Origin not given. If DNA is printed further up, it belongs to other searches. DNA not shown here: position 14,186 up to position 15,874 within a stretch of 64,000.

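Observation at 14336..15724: [FeFe]-hydrogenase with Cys-to-Ser substitution in the L1 proton-transfer motif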

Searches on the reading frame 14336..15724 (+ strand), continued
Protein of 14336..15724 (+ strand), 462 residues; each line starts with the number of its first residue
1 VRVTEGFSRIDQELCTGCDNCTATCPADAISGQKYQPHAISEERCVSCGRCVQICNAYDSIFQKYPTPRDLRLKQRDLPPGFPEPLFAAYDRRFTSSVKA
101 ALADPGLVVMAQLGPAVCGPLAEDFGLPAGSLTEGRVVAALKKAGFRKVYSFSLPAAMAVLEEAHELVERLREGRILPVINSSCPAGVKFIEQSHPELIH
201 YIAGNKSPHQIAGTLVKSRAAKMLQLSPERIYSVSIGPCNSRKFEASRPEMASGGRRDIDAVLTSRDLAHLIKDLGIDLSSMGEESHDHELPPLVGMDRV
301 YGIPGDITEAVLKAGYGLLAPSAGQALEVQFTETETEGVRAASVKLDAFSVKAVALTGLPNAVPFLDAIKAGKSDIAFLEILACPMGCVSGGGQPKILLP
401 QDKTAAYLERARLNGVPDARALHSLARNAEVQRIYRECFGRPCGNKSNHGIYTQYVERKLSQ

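Call 12: find_encoding_contigs(protein=P0001, flank=10000, max_places=3)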
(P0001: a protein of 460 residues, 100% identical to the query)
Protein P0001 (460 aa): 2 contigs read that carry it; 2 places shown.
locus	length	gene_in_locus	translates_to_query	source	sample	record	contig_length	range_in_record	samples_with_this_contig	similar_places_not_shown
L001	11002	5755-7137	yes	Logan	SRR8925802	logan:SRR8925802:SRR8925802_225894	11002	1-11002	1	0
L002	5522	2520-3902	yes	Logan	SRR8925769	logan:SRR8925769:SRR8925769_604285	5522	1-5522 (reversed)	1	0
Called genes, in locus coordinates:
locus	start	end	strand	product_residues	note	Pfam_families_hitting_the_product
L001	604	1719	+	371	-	PF01544:CorA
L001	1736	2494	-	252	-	PF12773:DZR (weak), PF13248:Zn_ribbon_3 (faint), PF13453:Zn_ribbon_TFIIB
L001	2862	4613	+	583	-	PF00112:Peptidase_C1, PF00041:fn3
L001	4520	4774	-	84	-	-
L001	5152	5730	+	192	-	PF13187:Fer4_9 (faint), PF13484:Fer4_16 (faint), PF13237:Fer4_10 (faint), PF13247:Fer4_11 (weak), PF25160:LdpA_Fe-S-bd (weak), PF00037:Fer4, PF12797:Fer4_2 (weak), PF12837:Fer4_6 (weak), +2 more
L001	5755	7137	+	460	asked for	PF00037:Fer4 (weak), PF12797:Fer4_2 (faint), PF12837:Fer4_6 (weak), PF12838:Fer4_7 (weak), PF13187:Fer4_9 (weak), PF13237:Fer4_10, PF14697:Fer4_21, PF02906:Fe_hyd_lg_C, +2 more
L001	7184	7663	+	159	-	PF00037:Fer4 (faint), PF12837:Fer4_6 (faint), PF12838:Fer4_7 (faint), PF14697:Fer4_21 (faint), PF12800:Fer4_4 (faint), PF13247:Fer4_11, PF13237:Fer4_10 (weak), PF13187:Fer4_9 (weak), +2 more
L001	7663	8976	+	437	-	PF02730:AFOR_N, PF01314:AFOR_C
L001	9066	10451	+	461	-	PF00662:Proton_antipo_N, PF00361:Proton_antipo_M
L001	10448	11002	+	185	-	?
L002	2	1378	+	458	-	?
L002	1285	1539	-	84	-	-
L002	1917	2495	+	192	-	PF13187:Fer4_9 (faint), PF13484:Fer4_16 (faint), PF13237:Fer4_10 (faint), PF13247:Fer4_11 (weak), PF25160:LdpA_Fe-S-bd (weak), PF00037:Fer4, PF12797:Fer4_2 (weak), PF12837:Fer4_6 (weak), +2 more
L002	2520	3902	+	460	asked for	PF00037:Fer4 (weak), PF12797:Fer4_2 (faint), PF12837:Fer4_6 (weak), PF12838:Fer4_7 (weak), PF13187:Fer4_9 (weak), PF13237:Fer4_10, PF14697:Fer4_21, PF02906:Fe_hyd_lg_C, +2 more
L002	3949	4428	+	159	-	PF00037:Fer4 (faint), PF12837:Fer4_6 (faint), PF12838:Fer4_7 (faint), PF14697:Fer4_21 (faint), PF12800:Fer4_4 (faint), PF13247:Fer4_11, PF13237:Fer4_10 (weak), PF13187:Fer4_9 (weak), +2 more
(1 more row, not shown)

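Call 15: find_related_loci(query=window:14336-15721:+, collection=genome_contigs, flank=10000)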
Query window:14336-15721:+ (462 aa) in genome_contigs; peptide patterns used: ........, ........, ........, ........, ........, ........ (x = any residue, [..] = any of these).
161 stretches matched a pattern; 3 encode a relative of the query (tblastn E <= 1e-3); 3 distinct loci.
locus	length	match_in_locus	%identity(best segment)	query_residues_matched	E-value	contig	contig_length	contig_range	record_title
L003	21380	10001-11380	64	2-461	0e+0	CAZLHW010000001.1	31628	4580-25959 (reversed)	MAG TPA_asm: uncultured Acidobacteriota bacterium isolate SRP167436_co1_235 genome assembly, contig: NODE_2012_length_31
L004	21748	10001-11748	61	2-462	0e+0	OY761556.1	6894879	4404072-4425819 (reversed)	MAG: Acidobacteriota bacterium isolate 5ca539cc-3996-4499-a76f-7ad0c810d377 genome assembly, chromosome: 1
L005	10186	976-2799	63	1-460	0e+0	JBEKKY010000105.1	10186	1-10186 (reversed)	MAG: Acidobacteriota bacterium isolate SPRUCE 358 SPRUCE_358_105, whole genome shotgun sequence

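Call 21: find_encoding_contigs(protein=P0102, flank=10000, max_places=1)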
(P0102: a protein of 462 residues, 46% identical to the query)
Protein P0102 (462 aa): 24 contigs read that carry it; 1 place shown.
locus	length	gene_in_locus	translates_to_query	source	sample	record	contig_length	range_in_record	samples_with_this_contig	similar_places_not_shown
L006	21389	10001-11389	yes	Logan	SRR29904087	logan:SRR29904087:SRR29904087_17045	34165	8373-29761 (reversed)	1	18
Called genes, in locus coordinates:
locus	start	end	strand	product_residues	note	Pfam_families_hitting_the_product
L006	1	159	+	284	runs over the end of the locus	PF01063:Aminotran_4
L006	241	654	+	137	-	PF02627:CMD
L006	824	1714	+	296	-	PF02492:cobW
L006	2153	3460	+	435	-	PF08867:FRG (weak)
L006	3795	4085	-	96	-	PF12844:HTH_19 (weak), PF13560:HTH_31 (weak), PF01381:HTH_3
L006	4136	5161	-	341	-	PF00586:AIRS, PF02769:AIRS_C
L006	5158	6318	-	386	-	PF01924:HypD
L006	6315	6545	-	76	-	PF01455:HupF_HypC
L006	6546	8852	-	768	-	PF00708:Acylphosphatase, PF07503:zf-HYPF, PF01300:Sua5_yciO_yrdC, PF17788:HypF_C, PF22521:HypF_C_2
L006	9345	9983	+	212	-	PF13187:Fer4_9 (faint), PF25160:LdpA_Fe-S-bd (faint), PF13237:Fer4_10 (faint), PF13247:Fer4_11, PF12838:Fer4_7 (weak), PF00037:Fer4 (weak), PF12797:Fer4_2 (weak), PF12837:Fer4_6, +2 more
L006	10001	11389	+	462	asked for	PF00037:Fer4, PF12797:Fer4_2 (weak), PF12837:Fer4_6, PF12838:Fer4_7 (weak), PF13187:Fer4_9 (weak), PF13237:Fer4_10, PF14697:Fer4_21, PF02906:Fe_hyd_lg_C, +2 more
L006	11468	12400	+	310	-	PF01226:Form_Nir_trans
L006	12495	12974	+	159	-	PF00037:Fer4 (faint), PF12797:Fer4_2 (faint), PF12837:Fer4_6 (faint), PF12838:Fer4_7 (faint), PF13187:Fer4_9 (weak), PF13237:Fer4_10 (weak), PF13247:Fer4_11, PF14697:Fer4_21 (weak), +2 more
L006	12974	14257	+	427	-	PF02730:AFOR_N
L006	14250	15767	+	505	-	PF00662:Proton_antipo_N, PF00361:Proton_antipo_M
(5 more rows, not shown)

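Call 22: find_encoding_contigs(protein=P0037, flank=10000, max_places=1)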
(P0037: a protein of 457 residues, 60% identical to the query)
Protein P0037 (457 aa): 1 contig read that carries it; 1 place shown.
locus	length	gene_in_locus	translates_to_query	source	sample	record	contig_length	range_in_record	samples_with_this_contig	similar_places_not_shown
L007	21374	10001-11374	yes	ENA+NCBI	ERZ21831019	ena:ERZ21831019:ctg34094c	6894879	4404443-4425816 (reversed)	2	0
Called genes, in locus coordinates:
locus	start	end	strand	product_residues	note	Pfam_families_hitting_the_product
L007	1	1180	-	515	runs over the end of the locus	-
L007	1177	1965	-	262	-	PF07963:N_methyl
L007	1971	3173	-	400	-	PF28597:T2SSF_N, PF00482:T2SSF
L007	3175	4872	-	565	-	PF05157:MshEN, PF00437:T2SSE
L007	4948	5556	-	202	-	PF07963:N_methyl, PF08334:T2SSG (faint)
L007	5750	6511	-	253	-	PF12773:DZR (weak), PF13248:Zn_ribbon_3 (faint), PF13453:Zn_ribbon_TFIIB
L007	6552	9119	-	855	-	PF13298:LigD_N, PF01068:DNA_ligase_A_M, PF04679:DNA_ligase_A_C, PF21686:LigD_Prim-Pol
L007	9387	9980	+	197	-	PF13187:Fer4_9 (faint), PF13484:Fer4_16 (faint), PF13247:Fer4_11 (weak), PF25160:LdpA_Fe-S-bd (weak), PF00037:Fer4, PF12797:Fer4_2 (weak), PF12837:Fer4_6 (weak), PF12838:Fer4_7 (weak), +3 more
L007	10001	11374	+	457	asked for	PF00037:Fer4, PF12797:Fer4_2 (weak), PF12837:Fer4_6 (weak), PF12838:Fer4_7, PF13187:Fer4_9, PF13237:Fer4_10, PF14697:Fer4_21, PF02906:Fe_hyd_lg_C, +2 more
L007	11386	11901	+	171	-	PF12800:Fer4_4 (faint), PF12797:Fer4_2 (faint), PF13237:Fer4_10 (weak), PF13247:Fer4_11, PF12838:Fer4_7 (weak), PF13187:Fer4_9 (weak), PF00037:Fer4 (weak), PF12837:Fer4_6 (weak), +3 more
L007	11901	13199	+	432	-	PF02730:AFOR_N, PF01314:AFOR_C (weak)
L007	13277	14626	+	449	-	PF00662:Proton_antipo_N (weak), PF00361:Proton_antipo_M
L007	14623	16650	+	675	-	PF00662:Proton_antipo_N (weak), PF00361:Proton_antipo_M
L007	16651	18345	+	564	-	PF00329:Complex1_30kDa, PF00374:NiFeSe_Hases, PF00346:Complex1_49kDa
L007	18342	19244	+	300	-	PF00146:NADHdh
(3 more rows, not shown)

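Call 23: find_encoding_contigs(protein=P0076, flank=10000, max_places=1)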
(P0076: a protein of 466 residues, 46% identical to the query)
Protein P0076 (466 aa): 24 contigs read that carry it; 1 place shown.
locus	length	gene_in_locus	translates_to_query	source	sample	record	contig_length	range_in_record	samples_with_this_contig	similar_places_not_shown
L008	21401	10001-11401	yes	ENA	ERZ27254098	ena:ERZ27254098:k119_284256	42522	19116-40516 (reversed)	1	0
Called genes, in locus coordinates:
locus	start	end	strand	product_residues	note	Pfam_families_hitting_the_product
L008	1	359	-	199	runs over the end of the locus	PF01227:GTP_cyclohydroI, PF14489:QueF (weak)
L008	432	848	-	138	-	PF01242:PTPS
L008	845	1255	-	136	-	PF01242:PTPS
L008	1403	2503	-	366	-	PF13439:Glyco_transf_4 (weak), PF20706:GT4-conflict, PF00534:Glycos_transf_1, PF13692:Glyco_trans_1_4, PF13524:Glyco_trans_1_2 (weak)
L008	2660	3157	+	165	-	PF00578:AhpC-TSA, PF08534:Redoxin, PF00085:Thioredoxin, PF13905:Thioredoxin_8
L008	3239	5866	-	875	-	PF04945:YHS, PF19335:HMBD, PF00122:E1-E2_ATPase, PF00702:Hydrolase, PF08282:Hydrolase_3 (faint)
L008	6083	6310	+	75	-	-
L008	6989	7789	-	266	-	-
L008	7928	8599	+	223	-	-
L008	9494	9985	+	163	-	PF13247:Fer4_11, PF14697:Fer4_21 (weak), PF25160:LdpA_Fe-S-bd (weak), PF12838:Fer4_7 (weak), PF00037:Fer4, PF12797:Fer4_2 (weak), PF12837:Fer4_6 (weak), PF12838:Fer4_7 (weak), +3 more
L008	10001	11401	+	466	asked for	PF00037:Fer4 (weak), PF12797:Fer4_2 (faint), PF12837:Fer4_6 (weak), PF12838:Fer4_7 (weak), PF13187:Fer4_9 (weak), PF13237:Fer4_10, PF14697:Fer4_21, PF02906:Fe_hyd_lg_C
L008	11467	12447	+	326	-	PF01226:Form_Nir_trans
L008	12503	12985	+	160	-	PF00037:Fer4 (faint), PF12797:Fer4_2 (faint), PF13187:Fer4_9 (weak), PF12838:Fer4_7 (weak), PF13237:Fer4_10 (weak), PF13247:Fer4_11, PF14697:Fer4_21 (weak), PF13187:Fer4_9 (weak), +4 more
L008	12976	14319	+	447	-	PF02730:AFOR_N, PF01314:AFOR_C (weak)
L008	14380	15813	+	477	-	PF00662:Proton_antipo_N, PF00361:Proton_antipo_M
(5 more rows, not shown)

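Call 42: list_cluster_members(proteins=[P0001, P0004, P0007, P0010, P0026, P0033, P0035, P0037, P0060, P0102])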
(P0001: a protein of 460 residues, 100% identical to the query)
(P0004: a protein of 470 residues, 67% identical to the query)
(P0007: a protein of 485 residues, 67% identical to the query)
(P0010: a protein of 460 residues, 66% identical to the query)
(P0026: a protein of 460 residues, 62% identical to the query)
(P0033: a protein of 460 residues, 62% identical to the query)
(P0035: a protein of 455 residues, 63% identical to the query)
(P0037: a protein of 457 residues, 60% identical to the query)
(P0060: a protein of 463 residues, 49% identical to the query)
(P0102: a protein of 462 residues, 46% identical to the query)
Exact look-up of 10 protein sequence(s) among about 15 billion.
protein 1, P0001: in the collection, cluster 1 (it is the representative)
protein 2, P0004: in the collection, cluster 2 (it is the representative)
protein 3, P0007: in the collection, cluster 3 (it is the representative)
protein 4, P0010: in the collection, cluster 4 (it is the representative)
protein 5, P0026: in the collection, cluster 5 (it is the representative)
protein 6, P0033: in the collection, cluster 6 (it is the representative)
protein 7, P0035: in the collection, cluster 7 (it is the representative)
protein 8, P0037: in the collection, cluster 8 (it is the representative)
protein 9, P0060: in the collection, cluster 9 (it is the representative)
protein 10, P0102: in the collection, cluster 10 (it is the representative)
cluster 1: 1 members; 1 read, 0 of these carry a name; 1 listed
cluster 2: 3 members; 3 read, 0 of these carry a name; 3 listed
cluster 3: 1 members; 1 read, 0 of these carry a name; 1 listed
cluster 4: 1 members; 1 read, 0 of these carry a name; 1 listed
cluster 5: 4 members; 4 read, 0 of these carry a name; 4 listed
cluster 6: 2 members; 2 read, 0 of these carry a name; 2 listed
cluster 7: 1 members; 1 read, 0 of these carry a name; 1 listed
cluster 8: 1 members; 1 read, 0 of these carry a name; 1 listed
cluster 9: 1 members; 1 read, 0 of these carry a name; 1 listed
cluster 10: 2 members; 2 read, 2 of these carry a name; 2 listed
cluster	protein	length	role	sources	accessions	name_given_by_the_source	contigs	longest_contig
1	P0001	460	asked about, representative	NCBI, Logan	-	-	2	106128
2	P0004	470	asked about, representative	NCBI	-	-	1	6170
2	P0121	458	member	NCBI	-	-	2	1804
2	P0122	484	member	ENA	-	-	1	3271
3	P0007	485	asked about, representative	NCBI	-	-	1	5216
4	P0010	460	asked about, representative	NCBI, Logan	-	-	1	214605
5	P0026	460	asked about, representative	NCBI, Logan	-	-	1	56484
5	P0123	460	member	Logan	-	-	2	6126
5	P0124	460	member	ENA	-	-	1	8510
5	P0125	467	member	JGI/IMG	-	-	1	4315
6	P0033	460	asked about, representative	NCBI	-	-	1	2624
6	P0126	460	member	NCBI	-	-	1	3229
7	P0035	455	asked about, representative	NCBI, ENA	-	-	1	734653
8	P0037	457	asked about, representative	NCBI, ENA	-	-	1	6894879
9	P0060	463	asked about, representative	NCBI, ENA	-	-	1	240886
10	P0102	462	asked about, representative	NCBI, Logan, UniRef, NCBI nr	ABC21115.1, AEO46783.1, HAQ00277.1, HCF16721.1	[Fe-Fe] hydrogenase large subunit C-terminal domain-containing protein [Rhodospirillum ... | Ferredoxin hydrogenase n=1 Tax=Rhodospirillum rubrum (strain ATCC 11170 / ATH 1.1.1 / DSM ...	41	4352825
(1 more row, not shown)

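Call 49: find_encoding_contigs(protein=P0060, flank=10000, max_places=1)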
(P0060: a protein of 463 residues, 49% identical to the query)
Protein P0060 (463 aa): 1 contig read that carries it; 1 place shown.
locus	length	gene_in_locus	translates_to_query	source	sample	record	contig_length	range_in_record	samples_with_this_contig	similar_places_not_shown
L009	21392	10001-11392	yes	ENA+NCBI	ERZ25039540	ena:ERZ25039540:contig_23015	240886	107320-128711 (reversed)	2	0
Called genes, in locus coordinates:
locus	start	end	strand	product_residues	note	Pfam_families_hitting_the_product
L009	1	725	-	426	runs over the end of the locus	PF02321:OEP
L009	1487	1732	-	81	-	-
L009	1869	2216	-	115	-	-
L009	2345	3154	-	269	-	-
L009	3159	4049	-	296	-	-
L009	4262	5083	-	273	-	PF25183:OMP_b-brl_4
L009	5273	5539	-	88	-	-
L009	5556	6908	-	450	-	PF25183:OMP_b-brl_4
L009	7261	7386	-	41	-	-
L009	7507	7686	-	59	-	-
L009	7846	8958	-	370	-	PF13519:VWA_2 (faint)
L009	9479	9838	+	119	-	PF13247:Fer4_11 (faint), PF14697:Fer4_21 (faint), PF00037:Fer4, PF12797:Fer4_2 (weak), PF12837:Fer4_6, PF13237:Fer4_10 (weak), PF12838:Fer4_7 (weak), PF13187:Fer4_9 (weak), +1 more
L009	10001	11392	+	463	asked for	PF00037:Fer4 (weak), PF12837:Fer4_6 (weak), PF13187:Fer4_9 (weak), PF13237:Fer4_10 (weak), PF02906:Fe_hyd_lg_C, PF02256:Fe_hyd_SSU (faint)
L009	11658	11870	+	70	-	-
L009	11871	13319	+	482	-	PF02730:AFOR_N, PF01314:AFOR_C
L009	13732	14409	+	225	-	PF00662:Proton_antipo_N, PF00361:Proton_antipo_M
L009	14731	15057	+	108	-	PF00361:Proton_antipo_M (weak)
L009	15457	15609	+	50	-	-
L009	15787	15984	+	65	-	PF00361:Proton_antipo_M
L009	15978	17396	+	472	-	PF00361:Proton_antipo_M (weak)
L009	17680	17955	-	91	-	-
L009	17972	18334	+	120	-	PF00346:Complex1_49kDa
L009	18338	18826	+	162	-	PF00346:Complex1_49kDa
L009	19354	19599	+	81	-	PF00146:NADHdh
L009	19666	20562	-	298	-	-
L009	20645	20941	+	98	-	-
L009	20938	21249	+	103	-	PF00420:Oxidored_q2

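Call 50: find_encoding_contigs(protein=P0049, flank=10000, max_places=1)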
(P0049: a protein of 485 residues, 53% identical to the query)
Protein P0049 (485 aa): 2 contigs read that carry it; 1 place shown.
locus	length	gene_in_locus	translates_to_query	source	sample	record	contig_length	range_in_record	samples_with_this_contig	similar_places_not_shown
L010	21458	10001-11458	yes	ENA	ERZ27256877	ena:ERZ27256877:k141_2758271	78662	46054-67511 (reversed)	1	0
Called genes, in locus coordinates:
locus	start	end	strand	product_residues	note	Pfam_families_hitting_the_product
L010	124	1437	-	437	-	PF00083:Sugar_tr, PF07690:MFS_1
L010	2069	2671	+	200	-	-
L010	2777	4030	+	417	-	PF12832:MFS_1_like, PF00083:Sugar_tr (weak), PF07690:MFS_1, PF05977:MFS_3 (weak), PF07690:MFS_1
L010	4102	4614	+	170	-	-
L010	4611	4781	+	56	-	-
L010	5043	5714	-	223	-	PF05683:Fumerase_C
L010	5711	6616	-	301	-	PF05681:Fumerase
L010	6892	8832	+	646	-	PF01590:GAF (weak), PF13185:GAF_2, PF08448:PAS_4 (weak), PF00158:Sigma54_activat, PF14532:Sigma54_activ_2, PF07728:AAA_5 (weak), PF25601:AAA_lid_14, PF02954:HTH_8 (weak), +1 more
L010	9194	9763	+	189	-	PF12838:Fer4_7, PF13247:Fer4_11, PF14697:Fer4_21 (weak), PF25160:LdpA_Fe-S-bd (weak), PF00037:Fer4, PF12797:Fer4_2 (weak), PF12837:Fer4_6, PF13237:Fer4_10 (weak), +3 more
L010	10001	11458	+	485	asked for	PF12837:Fer4_6 (weak), PF13237:Fer4_10 (weak), PF02906:Fe_hyd_lg_C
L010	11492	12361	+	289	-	PF01226:Form_Nir_trans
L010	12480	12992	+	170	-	PF00037:Fer4 (faint), PF12797:Fer4_2 (faint), PF12837:Fer4_6 (faint), PF12838:Fer4_7 (faint), PF14697:Fer4_21 (faint), PF12800:Fer4_4 (faint), PF13237:Fer4_10 (weak), PF13247:Fer4_11, +2 more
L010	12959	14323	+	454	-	PF02730:AFOR_N, PF01314:AFOR_C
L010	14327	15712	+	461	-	PF00662:Proton_antipo_N, PF00361:Proton_antipo_M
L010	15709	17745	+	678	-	PF00662:Proton_antipo_N, PF00361:Proton_antipo_M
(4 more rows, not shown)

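Call 51: find_encoding_contigs(protein=P0058, flank=10000, max_places=1)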
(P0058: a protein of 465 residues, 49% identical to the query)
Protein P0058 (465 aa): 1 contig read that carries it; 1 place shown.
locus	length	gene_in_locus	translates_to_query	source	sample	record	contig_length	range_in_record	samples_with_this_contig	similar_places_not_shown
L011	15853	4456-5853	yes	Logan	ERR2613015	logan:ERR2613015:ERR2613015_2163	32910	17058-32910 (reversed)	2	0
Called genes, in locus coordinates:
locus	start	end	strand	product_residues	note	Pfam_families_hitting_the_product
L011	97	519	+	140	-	PF04879:Molybdop_Fe4S4, PF00384:Molybdopterin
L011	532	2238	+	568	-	PF00384:Molybdopterin, PF01568:Molydop_binding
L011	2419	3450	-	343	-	PF00158:Sigma54_activat, PF00493:MCM (faint), PF01078:Mg_chelatase (faint), PF14532:Sigma54_activ_2, PF07728:AAA_5 (weak), PF25601:AAA_lid_14, PF02954:HTH_8, PF13551:HTH_29 (weak)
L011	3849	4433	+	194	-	PF13247:Fer4_11, PF12838:Fer4_7 (weak), PF00037:Fer4, PF12797:Fer4_2 (weak), PF12837:Fer4_6 (weak), PF13237:Fer4_10 (weak), PF12800:Fer4_4 (weak), PF12838:Fer4_7 (weak), +5 more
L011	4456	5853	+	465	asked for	PF00037:Fer4, PF12837:Fer4_6 (weak), PF12838:Fer4_7 (weak), PF13187:Fer4_9, PF13237:Fer4_10, PF14697:Fer4_21 (weak), PF02906:Fe_hyd_lg_C, PF02256:Fe_hyd_SSU, +3 more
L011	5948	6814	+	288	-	PF01226:Form_Nir_trans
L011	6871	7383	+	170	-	PF00037:Fer4 (faint), PF12797:Fer4_2 (faint), PF12837:Fer4_6 (faint), PF13484:Fer4_16 (faint), PF13237:Fer4_10 (weak), PF13247:Fer4_11, PF12838:Fer4_7 (weak), PF13187:Fer4_9 (weak), +2 more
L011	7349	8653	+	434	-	PF02730:AFOR_N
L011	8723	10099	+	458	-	PF00662:Proton_antipo_N, PF00361:Proton_antipo_M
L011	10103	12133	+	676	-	PF00361:Proton_antipo_M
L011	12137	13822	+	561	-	PF00329:Complex1_30kDa, PF00374:NiFeSe_Hases, PF00346:Complex1_49kDa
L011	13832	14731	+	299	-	PF00146:NADHdh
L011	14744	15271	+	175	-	PF00037:Fer4 (weak), PF12797:Fer4_2 (weak), PF12837:Fer4_6 (weak), PF13237:Fer4_10, PF14697:Fer4_21, PF12838:Fer4_7, PF13187:Fer4_9, PF00037:Fer4, +2 more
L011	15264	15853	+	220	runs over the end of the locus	PF00420:Oxidored_q2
